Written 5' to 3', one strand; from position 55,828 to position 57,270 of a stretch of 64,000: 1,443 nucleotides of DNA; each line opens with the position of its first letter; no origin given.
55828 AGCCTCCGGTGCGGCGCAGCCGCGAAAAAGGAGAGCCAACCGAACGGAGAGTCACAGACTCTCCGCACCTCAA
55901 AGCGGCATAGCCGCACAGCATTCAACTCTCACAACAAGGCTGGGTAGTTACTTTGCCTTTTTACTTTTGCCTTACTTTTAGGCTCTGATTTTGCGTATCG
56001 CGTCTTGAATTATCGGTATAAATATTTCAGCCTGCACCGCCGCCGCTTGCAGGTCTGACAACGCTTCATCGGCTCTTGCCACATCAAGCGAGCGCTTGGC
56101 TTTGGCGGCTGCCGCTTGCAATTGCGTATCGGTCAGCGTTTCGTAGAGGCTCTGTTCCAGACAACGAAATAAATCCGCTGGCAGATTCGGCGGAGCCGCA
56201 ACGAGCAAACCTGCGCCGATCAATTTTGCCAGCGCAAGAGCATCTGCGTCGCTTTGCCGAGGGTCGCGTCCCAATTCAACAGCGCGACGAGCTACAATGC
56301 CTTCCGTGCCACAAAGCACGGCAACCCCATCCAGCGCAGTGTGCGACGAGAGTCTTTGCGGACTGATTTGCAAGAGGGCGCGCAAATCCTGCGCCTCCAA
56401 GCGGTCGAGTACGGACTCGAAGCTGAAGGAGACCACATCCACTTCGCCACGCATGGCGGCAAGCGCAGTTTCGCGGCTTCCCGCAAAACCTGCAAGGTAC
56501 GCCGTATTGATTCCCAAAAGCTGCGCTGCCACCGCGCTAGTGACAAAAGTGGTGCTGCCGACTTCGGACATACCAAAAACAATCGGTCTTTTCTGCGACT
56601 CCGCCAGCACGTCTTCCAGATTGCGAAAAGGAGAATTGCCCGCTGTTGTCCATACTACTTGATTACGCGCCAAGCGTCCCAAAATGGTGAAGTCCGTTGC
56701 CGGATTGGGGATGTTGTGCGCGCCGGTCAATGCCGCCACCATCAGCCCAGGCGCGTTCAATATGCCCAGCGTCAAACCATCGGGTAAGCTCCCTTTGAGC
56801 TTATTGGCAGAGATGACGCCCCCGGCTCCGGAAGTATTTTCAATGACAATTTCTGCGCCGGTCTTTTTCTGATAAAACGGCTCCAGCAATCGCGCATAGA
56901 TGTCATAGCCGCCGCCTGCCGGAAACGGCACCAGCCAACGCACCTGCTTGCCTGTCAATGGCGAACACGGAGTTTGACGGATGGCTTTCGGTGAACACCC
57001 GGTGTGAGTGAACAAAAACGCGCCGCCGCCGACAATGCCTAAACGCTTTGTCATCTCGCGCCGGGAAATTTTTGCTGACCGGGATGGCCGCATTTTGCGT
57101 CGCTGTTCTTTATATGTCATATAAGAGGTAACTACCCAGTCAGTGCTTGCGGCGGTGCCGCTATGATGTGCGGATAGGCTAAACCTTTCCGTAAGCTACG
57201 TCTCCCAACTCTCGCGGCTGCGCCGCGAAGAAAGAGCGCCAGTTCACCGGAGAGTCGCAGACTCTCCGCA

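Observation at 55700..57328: ~200-250-bp palindromic MITE-like element in three copies; two direct copies bracket tctC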

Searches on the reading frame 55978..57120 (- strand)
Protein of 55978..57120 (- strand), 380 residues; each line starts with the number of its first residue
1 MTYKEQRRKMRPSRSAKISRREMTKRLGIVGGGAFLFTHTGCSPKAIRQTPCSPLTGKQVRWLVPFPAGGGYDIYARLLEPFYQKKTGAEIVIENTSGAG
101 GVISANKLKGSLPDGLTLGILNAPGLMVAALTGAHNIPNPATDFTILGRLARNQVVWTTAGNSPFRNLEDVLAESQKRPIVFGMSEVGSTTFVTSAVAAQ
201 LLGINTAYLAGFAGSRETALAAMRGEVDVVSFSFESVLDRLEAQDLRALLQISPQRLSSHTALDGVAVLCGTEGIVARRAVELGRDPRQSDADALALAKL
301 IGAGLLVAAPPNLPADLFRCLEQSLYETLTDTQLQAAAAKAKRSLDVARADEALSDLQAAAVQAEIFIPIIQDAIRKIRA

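Call 21: search_protein_families(library=pfam, proteins=[window:55978-57120:-])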
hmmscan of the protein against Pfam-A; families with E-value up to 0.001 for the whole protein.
window:55978-57120:- (380 aa): 1 family
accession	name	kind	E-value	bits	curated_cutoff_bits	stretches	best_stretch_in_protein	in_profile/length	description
PF03401.19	TctC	-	8.1e-16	58.8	27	1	77-279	3-204/274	Tripartite tricarboxylate transporter family receptor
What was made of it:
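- Checked: tctC (55978-57120, minus strand) is the first gene of a tctC-tctA-tctB operon (call 21).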

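Call 39: find_encoding_contigs(protein=window:55978-57120:-, flank=4000, max_places=6)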
Protein window:55978-57120:- (380 aa): no gene with exactly this product is on record in the collection.

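Call 41: find_homologous_proteins(query=window:55978-57120:-, max_evalue=1e-30)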
Query window:55978-57120:- (380 aa): 62 proteins with E <= 1e-30 among 8000 candidates.
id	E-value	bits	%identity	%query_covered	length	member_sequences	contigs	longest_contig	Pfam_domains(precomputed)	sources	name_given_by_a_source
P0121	3.6e-227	772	100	94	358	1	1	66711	PF03401.19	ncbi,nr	ncbi:MAG: hypothetical protein HY231_08565 [Acidobacteria bacterium]|nr:hypothetical protein [Acidob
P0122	7.7e-183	626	77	99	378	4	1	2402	PF03401.19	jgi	jgi:tripartite-type tricarboxylate transporter receptor subunit TctC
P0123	7.7e-182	623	77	97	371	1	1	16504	PF03401.19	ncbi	-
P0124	5.3e-180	617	75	99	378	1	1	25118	PF03401.19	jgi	jgi:tripartite-type tricarboxylate transporter receptor subunit TctC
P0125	4.6e-179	613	73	99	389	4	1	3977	PF03401.19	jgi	jgi:tripartite-type tricarboxylate transporter receptor subunit TctC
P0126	1.8e-176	605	73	99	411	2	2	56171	PF03401.19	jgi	jgi:tripartite-type tricarboxylate transporter receptor subunit TctC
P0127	1.2e-173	596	72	99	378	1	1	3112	PF03401.19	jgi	jgi:tripartite-type tricarboxylate transporter receptor subunit TctC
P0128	1.3e-172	592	74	98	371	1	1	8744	PF03401.19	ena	-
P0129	4.1e-168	577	71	99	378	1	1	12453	PF03401.19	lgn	-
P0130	7.9e-168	576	71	99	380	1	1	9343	PF03401.19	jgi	jgi:hypothetical protein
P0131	2.3e-167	575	72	97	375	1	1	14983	PF03401.19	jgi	jgi:tripartite-type tricarboxylate transporter receptor subunit TctC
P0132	2.1e-166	572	71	98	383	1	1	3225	PF03401.19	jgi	jgi:hypothetical protein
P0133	8.1e-164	563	72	96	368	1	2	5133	PF03401.19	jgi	jgi:tripartite-type tricarboxylate transporter receptor subunit TctC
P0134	2.3e-163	562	71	96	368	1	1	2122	PF03401.19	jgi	jgi:tripartite-type tricarboxylate transporter receptor subunit TctC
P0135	6.2e-151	521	67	95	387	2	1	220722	PF03401.19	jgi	jgi:tripartite-type tricarboxylate transporter receptor subunit TctC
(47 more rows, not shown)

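Call 42: find_encoding_contigs(protein=P0123, flank=3500, max_places=1)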
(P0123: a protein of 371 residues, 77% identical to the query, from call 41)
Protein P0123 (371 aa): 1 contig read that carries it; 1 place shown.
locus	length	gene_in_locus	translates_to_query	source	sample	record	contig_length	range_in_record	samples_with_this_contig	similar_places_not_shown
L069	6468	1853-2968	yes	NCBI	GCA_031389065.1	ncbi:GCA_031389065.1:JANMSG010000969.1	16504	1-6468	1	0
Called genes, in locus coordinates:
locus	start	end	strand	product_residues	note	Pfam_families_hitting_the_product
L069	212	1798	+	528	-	-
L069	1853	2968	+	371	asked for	PF03401:TctC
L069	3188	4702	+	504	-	PF01970:TctA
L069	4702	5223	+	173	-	PF07331:TctB (weak)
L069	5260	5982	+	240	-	PF00583:Acetyltransf_1 (faint)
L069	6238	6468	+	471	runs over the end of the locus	-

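Call 43: find_encoding_contigs(protein=P0124, flank=3500, max_places=1)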
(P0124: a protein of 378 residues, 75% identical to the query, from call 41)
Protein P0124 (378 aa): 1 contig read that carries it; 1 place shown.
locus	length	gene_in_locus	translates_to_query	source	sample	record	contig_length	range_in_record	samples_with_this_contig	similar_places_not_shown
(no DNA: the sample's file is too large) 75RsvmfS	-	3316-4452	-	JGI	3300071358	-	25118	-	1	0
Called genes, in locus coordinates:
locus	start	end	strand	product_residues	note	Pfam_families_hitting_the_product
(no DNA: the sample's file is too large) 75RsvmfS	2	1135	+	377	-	?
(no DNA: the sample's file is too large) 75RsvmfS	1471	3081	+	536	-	-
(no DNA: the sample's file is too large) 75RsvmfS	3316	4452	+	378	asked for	PF03401:TctC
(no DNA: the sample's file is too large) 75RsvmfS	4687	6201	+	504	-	PF01970:TctA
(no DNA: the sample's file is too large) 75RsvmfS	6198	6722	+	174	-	-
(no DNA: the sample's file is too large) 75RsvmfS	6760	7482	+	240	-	-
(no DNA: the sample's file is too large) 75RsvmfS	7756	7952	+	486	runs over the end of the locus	-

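Call 44: find_encoding_contigs(protein=P0126, flank=3500, max_places=1)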
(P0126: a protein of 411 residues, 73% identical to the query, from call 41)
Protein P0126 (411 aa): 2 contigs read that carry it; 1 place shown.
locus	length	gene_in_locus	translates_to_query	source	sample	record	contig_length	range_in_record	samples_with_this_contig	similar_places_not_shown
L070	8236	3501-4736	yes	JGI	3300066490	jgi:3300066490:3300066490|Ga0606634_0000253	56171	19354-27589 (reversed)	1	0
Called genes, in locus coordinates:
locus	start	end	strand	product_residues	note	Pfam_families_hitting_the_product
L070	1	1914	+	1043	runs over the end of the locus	PF13620:CarboxypepD_reg, PF17210:SdrD_B (weak), PF22904:NOMO1-like_2nd (weak), PF07715:Plug (weak), PF25183:OMP_b-brl_4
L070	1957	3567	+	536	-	-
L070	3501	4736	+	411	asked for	PF03401:TctC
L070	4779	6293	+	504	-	PF01970:TctA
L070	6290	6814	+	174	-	PF07331:TctB (faint)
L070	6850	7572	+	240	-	-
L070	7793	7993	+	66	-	-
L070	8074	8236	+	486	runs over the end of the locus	PF13440:Polysacc_synt_3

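Call 45: find_encoding_contigs(protein=P0135, flank=3500, max_places=1)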
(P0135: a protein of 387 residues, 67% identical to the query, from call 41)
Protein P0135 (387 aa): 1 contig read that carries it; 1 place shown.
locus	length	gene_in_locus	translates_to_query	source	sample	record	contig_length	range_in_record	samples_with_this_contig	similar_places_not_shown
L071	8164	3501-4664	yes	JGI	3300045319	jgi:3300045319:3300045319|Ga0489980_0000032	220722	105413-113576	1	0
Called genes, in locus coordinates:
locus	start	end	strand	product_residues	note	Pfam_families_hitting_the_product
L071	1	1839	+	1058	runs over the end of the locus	PF13620:CarboxypepD_reg, PF13715:CarbopepD_reg_2 (weak), PF25183:OMP_b-brl_4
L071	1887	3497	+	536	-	-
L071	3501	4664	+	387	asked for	PF03401:TctC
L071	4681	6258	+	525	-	PF01970:TctA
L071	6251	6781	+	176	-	PF07331:TctB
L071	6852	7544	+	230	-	-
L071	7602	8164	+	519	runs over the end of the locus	-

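Call 66: find_encoding_contigs(protein=P0128, flank=2500, max_places=1)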
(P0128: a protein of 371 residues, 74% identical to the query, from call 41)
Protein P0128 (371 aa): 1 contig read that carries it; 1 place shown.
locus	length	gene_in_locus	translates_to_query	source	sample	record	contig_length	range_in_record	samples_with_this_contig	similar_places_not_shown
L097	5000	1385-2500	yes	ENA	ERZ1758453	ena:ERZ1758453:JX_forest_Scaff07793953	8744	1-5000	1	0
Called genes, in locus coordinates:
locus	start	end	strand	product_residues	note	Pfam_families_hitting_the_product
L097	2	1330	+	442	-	?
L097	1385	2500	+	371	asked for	PF03401:TctC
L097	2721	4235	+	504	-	PF01970:TctA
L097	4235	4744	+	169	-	PF07331:TctB (faint)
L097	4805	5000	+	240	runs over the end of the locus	PF00583:Acetyltransf_1 (faint)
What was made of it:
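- Two have an empty upstream site (calls 42, 66).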

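Call 67: find_encoding_contigs(protein=P0131, flank=2500, max_places=1)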
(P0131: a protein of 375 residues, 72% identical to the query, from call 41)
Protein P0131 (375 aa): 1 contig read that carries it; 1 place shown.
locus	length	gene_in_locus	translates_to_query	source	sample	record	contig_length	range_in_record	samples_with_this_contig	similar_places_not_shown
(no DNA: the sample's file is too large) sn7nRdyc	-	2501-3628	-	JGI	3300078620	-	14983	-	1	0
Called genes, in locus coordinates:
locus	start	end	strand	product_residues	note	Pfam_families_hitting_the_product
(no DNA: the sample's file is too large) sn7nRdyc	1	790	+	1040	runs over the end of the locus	PF13620:CarboxypepD_reg, PF07715:Plug (weak), PF25183:OMP_b-brl_4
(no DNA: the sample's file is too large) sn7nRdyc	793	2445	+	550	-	-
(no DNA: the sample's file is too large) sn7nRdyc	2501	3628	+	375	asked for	PF03401:TctC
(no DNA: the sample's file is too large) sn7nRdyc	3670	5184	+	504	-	PF01970:TctA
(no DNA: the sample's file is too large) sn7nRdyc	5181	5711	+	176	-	-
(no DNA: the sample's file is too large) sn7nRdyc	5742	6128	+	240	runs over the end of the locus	PF00583:Acetyltransf_1 (faint)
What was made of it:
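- Orthologous tct operons do without the element (calls 44, 45, 67). Three of these have short element-free spacers on both sides of tctC (calls 44, 45, 67).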

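Call 69: find_encoding_contigs(protein=P0121, flank=500, max_places=2)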
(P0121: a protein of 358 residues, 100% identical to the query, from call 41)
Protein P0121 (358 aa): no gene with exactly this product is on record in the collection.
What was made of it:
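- Tried and rejected: Exact-protein look-ups of the window TctC and of its NCBI twin P0121 found nothing on record (calls 39, 69).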
